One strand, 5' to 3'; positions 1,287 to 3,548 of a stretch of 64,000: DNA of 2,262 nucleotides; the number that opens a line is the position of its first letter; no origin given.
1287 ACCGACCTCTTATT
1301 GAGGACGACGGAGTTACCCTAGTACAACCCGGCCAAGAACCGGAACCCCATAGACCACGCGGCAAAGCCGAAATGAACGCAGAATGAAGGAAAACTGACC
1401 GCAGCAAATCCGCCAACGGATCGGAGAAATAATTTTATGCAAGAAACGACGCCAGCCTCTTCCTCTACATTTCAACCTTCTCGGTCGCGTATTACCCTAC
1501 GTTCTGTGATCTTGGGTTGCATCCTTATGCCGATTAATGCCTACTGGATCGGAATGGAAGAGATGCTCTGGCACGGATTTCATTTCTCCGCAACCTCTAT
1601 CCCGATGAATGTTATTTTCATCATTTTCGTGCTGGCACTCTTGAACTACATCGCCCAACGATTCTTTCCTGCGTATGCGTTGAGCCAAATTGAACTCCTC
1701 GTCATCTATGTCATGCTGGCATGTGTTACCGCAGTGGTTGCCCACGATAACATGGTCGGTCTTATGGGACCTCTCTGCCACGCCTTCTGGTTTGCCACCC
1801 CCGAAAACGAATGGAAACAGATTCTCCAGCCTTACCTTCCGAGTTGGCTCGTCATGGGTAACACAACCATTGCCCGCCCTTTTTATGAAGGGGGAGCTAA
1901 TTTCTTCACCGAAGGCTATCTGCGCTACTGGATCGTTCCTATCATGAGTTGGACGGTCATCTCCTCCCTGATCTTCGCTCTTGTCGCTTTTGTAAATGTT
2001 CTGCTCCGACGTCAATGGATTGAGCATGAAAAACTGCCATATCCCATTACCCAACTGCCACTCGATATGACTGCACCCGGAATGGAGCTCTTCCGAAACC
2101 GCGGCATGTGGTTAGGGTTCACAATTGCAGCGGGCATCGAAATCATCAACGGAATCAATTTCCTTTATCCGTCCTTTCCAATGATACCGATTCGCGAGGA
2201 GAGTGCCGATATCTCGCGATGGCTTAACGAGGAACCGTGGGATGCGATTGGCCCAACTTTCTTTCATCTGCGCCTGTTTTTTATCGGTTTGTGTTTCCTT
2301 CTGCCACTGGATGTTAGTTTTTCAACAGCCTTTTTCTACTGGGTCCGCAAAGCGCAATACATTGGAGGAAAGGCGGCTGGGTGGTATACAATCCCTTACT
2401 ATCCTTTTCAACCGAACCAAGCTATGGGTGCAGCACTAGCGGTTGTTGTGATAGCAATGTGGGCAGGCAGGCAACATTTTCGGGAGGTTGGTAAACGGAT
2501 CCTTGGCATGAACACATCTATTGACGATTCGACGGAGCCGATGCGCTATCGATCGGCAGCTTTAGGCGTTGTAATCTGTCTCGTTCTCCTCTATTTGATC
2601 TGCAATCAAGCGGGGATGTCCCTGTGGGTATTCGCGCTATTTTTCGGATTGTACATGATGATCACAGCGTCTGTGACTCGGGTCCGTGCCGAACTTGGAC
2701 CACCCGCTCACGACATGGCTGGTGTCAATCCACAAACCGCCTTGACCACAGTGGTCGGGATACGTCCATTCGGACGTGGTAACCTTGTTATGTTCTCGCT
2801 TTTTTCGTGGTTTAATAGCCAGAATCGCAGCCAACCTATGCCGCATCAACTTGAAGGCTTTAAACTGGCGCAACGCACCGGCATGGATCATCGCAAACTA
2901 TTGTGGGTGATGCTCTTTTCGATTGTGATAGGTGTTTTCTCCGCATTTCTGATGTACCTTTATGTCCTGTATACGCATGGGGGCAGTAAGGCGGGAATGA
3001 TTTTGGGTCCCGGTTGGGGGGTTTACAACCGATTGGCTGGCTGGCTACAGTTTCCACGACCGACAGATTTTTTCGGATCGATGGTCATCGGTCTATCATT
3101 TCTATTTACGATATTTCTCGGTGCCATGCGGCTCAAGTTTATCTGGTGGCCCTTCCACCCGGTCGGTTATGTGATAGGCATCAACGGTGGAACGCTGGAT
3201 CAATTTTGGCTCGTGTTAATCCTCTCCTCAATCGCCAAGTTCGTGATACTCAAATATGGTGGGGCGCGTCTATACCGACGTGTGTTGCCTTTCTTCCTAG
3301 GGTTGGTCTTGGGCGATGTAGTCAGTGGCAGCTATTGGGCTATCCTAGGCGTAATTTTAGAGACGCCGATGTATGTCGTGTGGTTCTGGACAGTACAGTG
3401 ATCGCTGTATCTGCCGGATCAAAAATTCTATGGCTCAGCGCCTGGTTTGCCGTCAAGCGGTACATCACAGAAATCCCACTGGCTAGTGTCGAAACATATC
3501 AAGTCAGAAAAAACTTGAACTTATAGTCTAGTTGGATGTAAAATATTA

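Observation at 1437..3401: Unrecognised ~650-aa polytopic membrane protein family present in five paralogous copies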

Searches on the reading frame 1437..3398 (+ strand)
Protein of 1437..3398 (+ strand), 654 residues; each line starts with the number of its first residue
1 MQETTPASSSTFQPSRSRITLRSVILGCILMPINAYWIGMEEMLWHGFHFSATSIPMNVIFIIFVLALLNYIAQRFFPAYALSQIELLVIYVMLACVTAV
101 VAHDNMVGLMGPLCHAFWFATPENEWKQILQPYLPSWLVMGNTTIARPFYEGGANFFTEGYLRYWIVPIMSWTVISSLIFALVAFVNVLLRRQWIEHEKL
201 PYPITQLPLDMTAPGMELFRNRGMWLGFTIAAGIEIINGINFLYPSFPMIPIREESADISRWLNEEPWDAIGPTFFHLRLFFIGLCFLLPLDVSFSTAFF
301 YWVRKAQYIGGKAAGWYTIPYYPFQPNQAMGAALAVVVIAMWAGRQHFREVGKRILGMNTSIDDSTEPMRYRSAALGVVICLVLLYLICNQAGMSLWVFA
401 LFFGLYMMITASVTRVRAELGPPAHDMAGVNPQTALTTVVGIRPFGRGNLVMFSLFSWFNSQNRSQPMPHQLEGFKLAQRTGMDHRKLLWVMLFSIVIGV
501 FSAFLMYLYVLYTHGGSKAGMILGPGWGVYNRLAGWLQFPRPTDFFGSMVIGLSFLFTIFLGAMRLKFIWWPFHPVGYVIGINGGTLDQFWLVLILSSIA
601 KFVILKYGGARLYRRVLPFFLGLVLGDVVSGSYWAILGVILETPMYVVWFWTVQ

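Call 4: search_protein_families(library=pfam, proteins=[window:1437-3398:+], max_evalue=0.01)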
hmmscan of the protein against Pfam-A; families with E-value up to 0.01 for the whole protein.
window:1437-3398:+ (654 aa): 2 families
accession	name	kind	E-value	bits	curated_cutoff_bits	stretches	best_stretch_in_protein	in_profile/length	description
PF20581.3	DUF6785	-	2.5e-152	508.3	25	1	20-515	1-498/498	Family of unknown function (DUF6785)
PF20580.3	DUF6784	-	4e-29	101.2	26.4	1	550-649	3-100/101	Domain of unknown function (DUF6784)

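Call 10: search_solved_structures(query=A1, max_evalue=10)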
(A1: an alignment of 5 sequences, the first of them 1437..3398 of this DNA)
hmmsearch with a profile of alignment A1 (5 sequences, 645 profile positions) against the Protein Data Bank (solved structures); distinct sequences matched with E-value up to 10: 0.

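Call 11: search_protein_families(library=ncbifam, proteins=[window:1437-3398:+], max_evalue=0.01)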
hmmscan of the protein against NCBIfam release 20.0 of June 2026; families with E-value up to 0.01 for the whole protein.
window:1437-3398:+ (654 aa): 0 families

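Call 12: find_homologous_proteins(query=A1, max_evalue=0.00001)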
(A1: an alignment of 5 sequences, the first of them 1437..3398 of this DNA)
Query A1 (5 sequences) (654 aa, profile of the alignment): 798 proteins with E <= 0.00001 among 8000 candidates; the best 120 are listed.
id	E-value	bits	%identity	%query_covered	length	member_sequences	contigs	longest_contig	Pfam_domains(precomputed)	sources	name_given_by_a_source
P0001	0.0e+0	1028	98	100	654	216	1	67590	PF20580.4,PF20581.4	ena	-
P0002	2.6e-279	946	39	97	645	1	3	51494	PF20580.4,PF20581.4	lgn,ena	-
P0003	1.7e-277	940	38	97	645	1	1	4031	PF20580.4,PF20581.4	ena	-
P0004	2.9e-277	940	38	97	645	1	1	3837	PF20580.4,PF20581.4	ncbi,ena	-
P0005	9.3e-277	938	38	97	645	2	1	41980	PF20580.4,PF20581.4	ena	-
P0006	1.5e-276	937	38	97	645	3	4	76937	PF20580.4,PF20581.4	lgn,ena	-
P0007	2.1e-265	900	43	95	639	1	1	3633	PF20580.4,PF20581.4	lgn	-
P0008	4.1e-262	890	42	97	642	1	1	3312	PF20580.4,PF20581.4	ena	-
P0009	2.1e-261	887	71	99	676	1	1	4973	PF20580.4,PF20581.4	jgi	jgi:hypothetical protein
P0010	1.0e-259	882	43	97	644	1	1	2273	PF20580.4,PF20581.4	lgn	-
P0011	1.2e-259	881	70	99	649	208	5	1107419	PF20580.4,PF20581.4,PF03169.21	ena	-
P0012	2.8e-258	877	71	97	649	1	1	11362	PF20580.4,PF20581.4,PF03169.21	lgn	-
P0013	9.9e-258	875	40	96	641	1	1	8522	PF20580.4,PF20581.4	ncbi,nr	ncbi:hypothetical protein GF312_19600 [Candidatus Poribacteria bacterium]|nr:hypothetical protein [C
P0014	2.0e-257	874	68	99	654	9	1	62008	PF20580.4,PF20581.4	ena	-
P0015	1.5e-256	871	40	97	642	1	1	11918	PF20580.4,PF20581.4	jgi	jgi:hypothetical protein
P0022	7.4e-252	856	42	96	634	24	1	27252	PF20580.4,PF20581.4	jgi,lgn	jgi:hypothetical protein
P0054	7.8e-242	823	59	97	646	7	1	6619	PF20580.4,PF20581.4,PF03169.21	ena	-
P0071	6.4e-239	813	40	96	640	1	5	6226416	PF20580.4,PF20581.4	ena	-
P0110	4.4e-232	790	37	86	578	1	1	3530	PF20581.4,PF03169.21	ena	-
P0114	1.8e-231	788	41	96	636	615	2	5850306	PF20580.4,PF20581.4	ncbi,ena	-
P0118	5.1e-231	787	48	98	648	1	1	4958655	PF20580.4,PF20581.4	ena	-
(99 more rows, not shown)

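Call 16: search_protein_families(library=pfam, alignment_id=A2, max_evalue=1)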
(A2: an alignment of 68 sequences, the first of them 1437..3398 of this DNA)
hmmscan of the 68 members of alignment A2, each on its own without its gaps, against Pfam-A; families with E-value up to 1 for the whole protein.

A. member 1, window:1437-3398:+ (654 aa): 3 families
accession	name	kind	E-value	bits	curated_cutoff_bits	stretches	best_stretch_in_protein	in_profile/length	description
PF20581.3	DUF6785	-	2.5e-152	508.3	25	1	20-515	1-498/498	Family of unknown function (DUF6785)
PF20580.3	DUF6784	-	4e-29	101.2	26.4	1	550-649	3-100/101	Domain of unknown function (DUF6784)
PF09813.14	Coa3_cc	-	0.2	11.7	27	0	326-343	13-30/48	Cytochrome c oxidase assembly factor 3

B. families by the number of members that match (of 68 scanned): 30 families (the first 25 are shown)
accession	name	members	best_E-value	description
PF20581.3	DUF6785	68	8.6e-177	Family of unknown function (DUF6785)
PF20580.3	DUF6784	68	9e-37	Domain of unknown function (DUF6784)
PF02376.21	CUT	6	0.011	CUT domain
PF16089.10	DUF4818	3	0.038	Domain of unknown function (DUF4818)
PF03669.18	ASTER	3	0.42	PAT complex subunit Asterix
PF03169.20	OPT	2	1.1e-07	OPT oligopeptide transporter protein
PF12911.12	OppC_N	2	0.12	N-terminal TM domain of oligopeptide transport permease C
PF03408.20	Foamy_virus_ENV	2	0.25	Foamy virus envelope protein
PF14316.11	DUF4381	2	0.28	Domain of unknown function (DUF4381)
PF12173.13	BacteriocIIc_cy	2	0.34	Bacteriocin class IIc cyclic gassericin A-like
PF11188.13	DUF2975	1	0.0014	Protein of unknown function (DUF2975)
PF10066.14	DUF2304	1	0.016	Uncharacterized conserved protein (DUF2304)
PF12159.13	DUF3593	1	0.022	Protein of unknown function (DUF3593)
PF20303.3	YLATT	1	0.027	YEATS-Like-Associating Three TM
PF14813.11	NADH_B2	1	0.043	NADH dehydrogenase 1 beta subcomplex subunit 2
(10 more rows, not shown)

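Call 17: search_solved_structures(query=A2, max_evalue=10, show_alignments=2)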
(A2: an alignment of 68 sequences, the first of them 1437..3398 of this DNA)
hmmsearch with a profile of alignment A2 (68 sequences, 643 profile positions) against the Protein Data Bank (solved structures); distinct sequences matched with E-value up to 10: 0.

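Call 20: search_protein_families(library=pfam, proteins=[P0011, P0012, P0054, P0110], max_evalue=0.1)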
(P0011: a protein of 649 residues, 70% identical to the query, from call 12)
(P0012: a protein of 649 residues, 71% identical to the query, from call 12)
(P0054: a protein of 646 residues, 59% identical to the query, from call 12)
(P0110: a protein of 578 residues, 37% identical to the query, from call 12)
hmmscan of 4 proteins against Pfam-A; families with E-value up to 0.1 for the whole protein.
P0011 (649 aa): 4 families
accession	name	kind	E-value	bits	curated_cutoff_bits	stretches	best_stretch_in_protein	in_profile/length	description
PF20581.3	DUF6785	-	9.3e-154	513.1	25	1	14-509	1-498/498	Family of unknown function (DUF6785)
PF20580.3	DUF6784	-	7.1e-28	97.2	26.4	1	547-647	2-100/101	Domain of unknown function (DUF6784)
PF03169.20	OPT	-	1.1e-07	31.3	25.8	1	327-604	310-590/623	OPT oligopeptide transporter protein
PF05920.17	Homeobox_KN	-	0.062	13.6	24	0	452-482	1-30/40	Homeobox KN domain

P0012 (649 aa): 3 families
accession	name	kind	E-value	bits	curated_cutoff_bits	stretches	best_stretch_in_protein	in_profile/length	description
PF20581.3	DUF6785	-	2e-152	508.6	25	1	14-509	1-498/498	Family of unknown function (DUF6785)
PF20580.3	DUF6784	-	7.2e-28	97.2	26.4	1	548-647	3-100/101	Domain of unknown function (DUF6784)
PF03169.20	OPT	-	3.3e-06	26.5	25.8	1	327-604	310-590/623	OPT oligopeptide transporter protein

P0054 (646 aa): 3 families
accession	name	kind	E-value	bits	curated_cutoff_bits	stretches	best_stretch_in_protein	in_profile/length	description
PF20581.3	DUF6785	-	2.2e-156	521.7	25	1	11-506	2-498/498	Family of unknown function (DUF6785)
PF20580.3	DUF6784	-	1.1e-29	103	26.4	1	545-644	3-100/101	Domain of unknown function (DUF6784)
PF03169.20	OPT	-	2.2e-07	30.4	25.8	1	337-601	326-590/623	OPT oligopeptide transporter protein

P0110 (578 aa): 2 families
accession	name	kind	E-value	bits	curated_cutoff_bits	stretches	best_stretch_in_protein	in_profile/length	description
PF20581.3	DUF6785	-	1e-164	549.2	25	1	11-508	2-498/498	Family of unknown function (DUF6785)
PF03169.20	OPT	-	2.3e-06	27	25.8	1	350-500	342-487/623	OPT oligopeptide transporter protein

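Call 21: find_encoding_contigs(protein=P0001, flank=10000, max_places=3)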
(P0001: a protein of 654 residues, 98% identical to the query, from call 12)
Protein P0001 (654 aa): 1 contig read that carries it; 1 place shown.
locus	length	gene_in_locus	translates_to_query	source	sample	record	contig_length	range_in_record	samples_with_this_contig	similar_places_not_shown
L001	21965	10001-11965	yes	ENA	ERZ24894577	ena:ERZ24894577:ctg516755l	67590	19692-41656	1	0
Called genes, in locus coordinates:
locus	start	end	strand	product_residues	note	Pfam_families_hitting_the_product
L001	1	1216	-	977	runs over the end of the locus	PF07517:SecA_DEAD, PF01043:SecA_PP_bind, PF21090:P-loop_SecA, PF07516:SecA_SW, PF02810:SEC-C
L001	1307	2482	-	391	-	-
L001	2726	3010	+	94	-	PF01329:Pterin_4a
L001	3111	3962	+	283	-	PF03279:Lip_A_acyltrans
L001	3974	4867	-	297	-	PF00892:EamA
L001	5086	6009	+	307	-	PF00581:Rhodanese, PF00899:ThiF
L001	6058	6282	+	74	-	-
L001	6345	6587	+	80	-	PF13453:Zn_ribbon_TFIIB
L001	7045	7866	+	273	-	PF02673:BacA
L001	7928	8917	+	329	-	PF02608:Bmp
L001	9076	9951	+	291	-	PF05721:PhyH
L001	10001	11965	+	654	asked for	PF20581:DUF6785, PF20580:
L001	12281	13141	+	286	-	PF05721:PhyH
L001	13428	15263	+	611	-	PF20581:DUF6785, PF20580:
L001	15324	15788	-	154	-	PF19452:DUF5990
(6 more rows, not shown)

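Call 25: find_encoding_contigs(protein=P0114, flank=8000, max_places=2)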
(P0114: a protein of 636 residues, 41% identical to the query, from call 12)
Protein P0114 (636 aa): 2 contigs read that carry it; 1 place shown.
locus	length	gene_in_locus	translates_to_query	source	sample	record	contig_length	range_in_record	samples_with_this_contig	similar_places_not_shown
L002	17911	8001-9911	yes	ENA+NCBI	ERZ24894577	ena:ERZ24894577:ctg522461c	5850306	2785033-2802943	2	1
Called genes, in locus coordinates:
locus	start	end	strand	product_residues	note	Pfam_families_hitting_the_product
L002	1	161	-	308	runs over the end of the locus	PF00135:COesterase, PF20434:BD-FAE, PF07859:Abhydrolase_3, PF00326:Peptidase_S9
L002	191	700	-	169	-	PF08909:DUF1854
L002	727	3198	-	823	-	PF14470:bPH_3 (faint), PF00664:ABC_membrane, PF00005:ABC_tran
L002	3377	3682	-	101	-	-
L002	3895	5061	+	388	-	PF14559:TPR_19 (weak), PF12895:ANAPC3 (weak), PF13432:TPR_16 (weak), PF13431:TPR_17 (weak), PF23914:TPR_CcmH_CycH, PF13424:TPR_12 (weak), PF13432:TPR_16, PF13414:TPR_11 (weak), +10 more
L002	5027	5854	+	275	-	PF03781:FGE-sulfatase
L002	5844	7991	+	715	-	PF13517:FG-GAP_3, PF07593:UnbV_ASPIC, PF12796:Ank_2, PF13857:Ank_5 (weak), PF13637:Ank_4, PF12796:Ank_2, PF13857:Ank_5, PF00023:Ank, +3 more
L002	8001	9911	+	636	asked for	PF20581:DUF6785, PF20580:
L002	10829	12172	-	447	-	PF07586:HXXSHH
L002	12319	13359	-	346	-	PF08450:SGL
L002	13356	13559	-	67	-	-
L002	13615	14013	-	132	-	PF21716:dnstrm_HI1420 (weak)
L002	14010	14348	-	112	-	-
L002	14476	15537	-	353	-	-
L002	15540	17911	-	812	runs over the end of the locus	PF07635:PSCyt1, PF07626:PSD3, PF07637:PSD5, PF07631:PSD4, PF07627:PSCyt3, PF07624:PSD2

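Call 26: find_encoding_contigs(protein=P0071, flank=8000, max_places=2)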
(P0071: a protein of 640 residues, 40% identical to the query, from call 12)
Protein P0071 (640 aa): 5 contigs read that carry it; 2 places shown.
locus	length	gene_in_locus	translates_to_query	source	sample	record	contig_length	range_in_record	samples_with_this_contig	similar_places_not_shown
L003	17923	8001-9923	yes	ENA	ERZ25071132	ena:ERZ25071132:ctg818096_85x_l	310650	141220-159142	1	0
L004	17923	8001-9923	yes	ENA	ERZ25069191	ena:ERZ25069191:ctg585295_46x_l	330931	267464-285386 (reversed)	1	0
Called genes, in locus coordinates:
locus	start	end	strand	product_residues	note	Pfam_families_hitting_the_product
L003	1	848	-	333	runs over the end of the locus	PF01408:GFO_IDH_MocA, PF22725:GFO_IDH_MocA_C3, PF02894:GFO_IDH_MocA_C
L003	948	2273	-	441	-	PF13088:BNR_2, PF02012:BNR (faint)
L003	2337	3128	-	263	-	PF05721:PhyH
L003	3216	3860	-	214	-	PF06283:ThuA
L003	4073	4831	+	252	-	PF01370:Epimerase, PF04321:RmlD_sub_bind (weak), PF05368:NmrA (weak), PF16363:GDP_Man_Dehyd, PF01073:3Beta_HSD, PF02719:Polysacc_synt_2 (weak), PF13460:NAD_binding_10 (weak), PF07993:NAD_binding_4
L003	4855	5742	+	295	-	PF05721:PhyH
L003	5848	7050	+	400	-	PF05721:PhyH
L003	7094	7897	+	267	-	PF05721:PhyH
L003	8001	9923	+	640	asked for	PF20581:DUF6785, PF20580:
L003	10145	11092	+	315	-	PF00389:2-Hacid_dh, PF02826:2-Hacid_dh_C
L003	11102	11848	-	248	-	PF00106:adh_short, PF08659:KR, PF13561:adh_short_C2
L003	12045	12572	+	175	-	PF00132:Hexapep (weak), PF25084:LbH_EIF2B (weak), PF25087:GMPPB_C (faint), PF14602:Hexapep_2 (faint), PF00132:Hexapep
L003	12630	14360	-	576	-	PF19864:Radical_SAM_N2, PF04055:Radical_SAM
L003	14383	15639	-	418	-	PF00091:Tubulin, PF12327:FtsZ_C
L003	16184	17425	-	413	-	PF11104:PilM_2 (faint), PF14450:FtsA (weak), PF02491:SHS2_FTSA, PF06723:MreB_Mbl, PF14450:FtsA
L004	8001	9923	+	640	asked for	PF20581:DUF6785, PF20580:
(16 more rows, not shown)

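Call 27: find_encoding_contigs(protein=P0118, flank=8000, max_places=2)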
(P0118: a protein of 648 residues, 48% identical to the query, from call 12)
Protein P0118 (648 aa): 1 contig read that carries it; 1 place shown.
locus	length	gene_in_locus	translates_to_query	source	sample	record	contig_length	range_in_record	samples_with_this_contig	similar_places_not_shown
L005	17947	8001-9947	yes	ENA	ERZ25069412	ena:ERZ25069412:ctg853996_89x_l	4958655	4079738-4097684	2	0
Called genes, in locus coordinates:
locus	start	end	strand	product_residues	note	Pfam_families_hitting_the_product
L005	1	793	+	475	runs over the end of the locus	PF26549:Tricorn_N (weak), PF07676:PD40 (weak), PF26550:Tricorn_2nd (weak), PF26549:Tricorn_N, PF07676:PD40 (weak), PF26549:Tricorn_N, PF07676:PD40 (weak), PF13860:FlgD_ig, +1 more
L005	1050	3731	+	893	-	PF13860:FlgD_ig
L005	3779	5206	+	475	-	PF25174:Beta-prop_THOC3 (faint), PF00930:DPPIV_N (faint), PF26549:Tricorn_N (weak), PF26550:Tricorn_2nd (weak), PF26549:Tricorn_N, PF07676:PD40, PF26549:Tricorn_N, PF13860:FlgD_ig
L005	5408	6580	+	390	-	PF00930:DPPIV_N (faint), PF25174:Beta-prop_THOC3 (faint), PF26550:Tricorn_2nd (faint), PF07676:PD40 (weak), PF26549:Tricorn_N, PF07676:PD40, PF26549:Tricorn_N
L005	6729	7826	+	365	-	PF13964:Beta-prop_Calicin, PF13415:Beta-prop_FBX42, PF24996:NANM, PF01344:Kelch_1, PF24681:Kelch_KLHDC2_KLHL20_DRC7, PF24981:Beta-prop_ATRN-LZTR1, PF25210:Kelch_FKB95, PF13415:Beta-prop_FBX42, +11 more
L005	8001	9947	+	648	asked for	PF20581:DUF6785, PF20580:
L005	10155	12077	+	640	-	PF20581:DUF6785, PF20580:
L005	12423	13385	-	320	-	PF05448:AXE1, PF01738:DLH (weak), PF02129:Peptidase_S15 (faint), PF00561:Abhydrolase_1 (weak), PF12146:Hydrolase_4 (faint), PF00326:Peptidase_S9, PF07859:Abhydrolase_3 (weak)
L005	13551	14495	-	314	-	PF05448:AXE1, PF02129:Peptidase_S15 (weak), PF00326:Peptidase_S9 (weak)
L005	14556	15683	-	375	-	PF00266:Aminotran_5 (weak)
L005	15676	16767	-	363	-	PF00730:HhH-GPD, PF00293:NUDIX, PF14815:NUDIX_4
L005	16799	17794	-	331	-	PF01926:MMR_HSR1, PF02421:FeoB_N (weak), PF02824:TGS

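Call 28: predict_structure(alignment_id=A2)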
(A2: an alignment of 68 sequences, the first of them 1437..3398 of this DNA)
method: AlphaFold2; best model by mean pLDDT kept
length: 654 residues; sequences in the alignment: 68
mean_pLDDT: 92.3   pTM: 0.92
mean pLDDT of the five models: 92.3, 91.2, 91.1, 90.9, 90.5
residues with pLDDT >= 90: 550; 70-90: 74; 50-70: 21; < 50: 9
segments of 3 or more residues with pLDDT < 50: 9-12, 652-654
pLDDT, mean of each block of 10 residues (from residue 1): 49 65 98 96 83 81 97 96 97 96 90 95 95 96 95 95 97 98 98 91 85 91 97 96 95 85 95 92 91 94 97 96 95 97 97 98 96 98 98 98 96 89 74 96 97 91 87 94 96 98 97 89 90 96 97 98 95 94 89 95 97 95 94 94 83 39
secondary structure, 60 per line:
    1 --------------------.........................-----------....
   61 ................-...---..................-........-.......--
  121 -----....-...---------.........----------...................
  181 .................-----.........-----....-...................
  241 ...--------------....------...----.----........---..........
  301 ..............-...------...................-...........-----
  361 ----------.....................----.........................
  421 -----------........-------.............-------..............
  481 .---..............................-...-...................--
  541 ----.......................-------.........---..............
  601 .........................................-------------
elements in order: H21-45 H57-76 H84-101 H103-110 H112-118 H126-129 H143-151 H162-197 H203-211 H217-220 H222-243 H280-287 H291-314 H325-343 H345-355 H371-391 H396-420 H432-439 H447-459 H467-481 H485-514 H520-538 H545-567 H575-583 H587-641
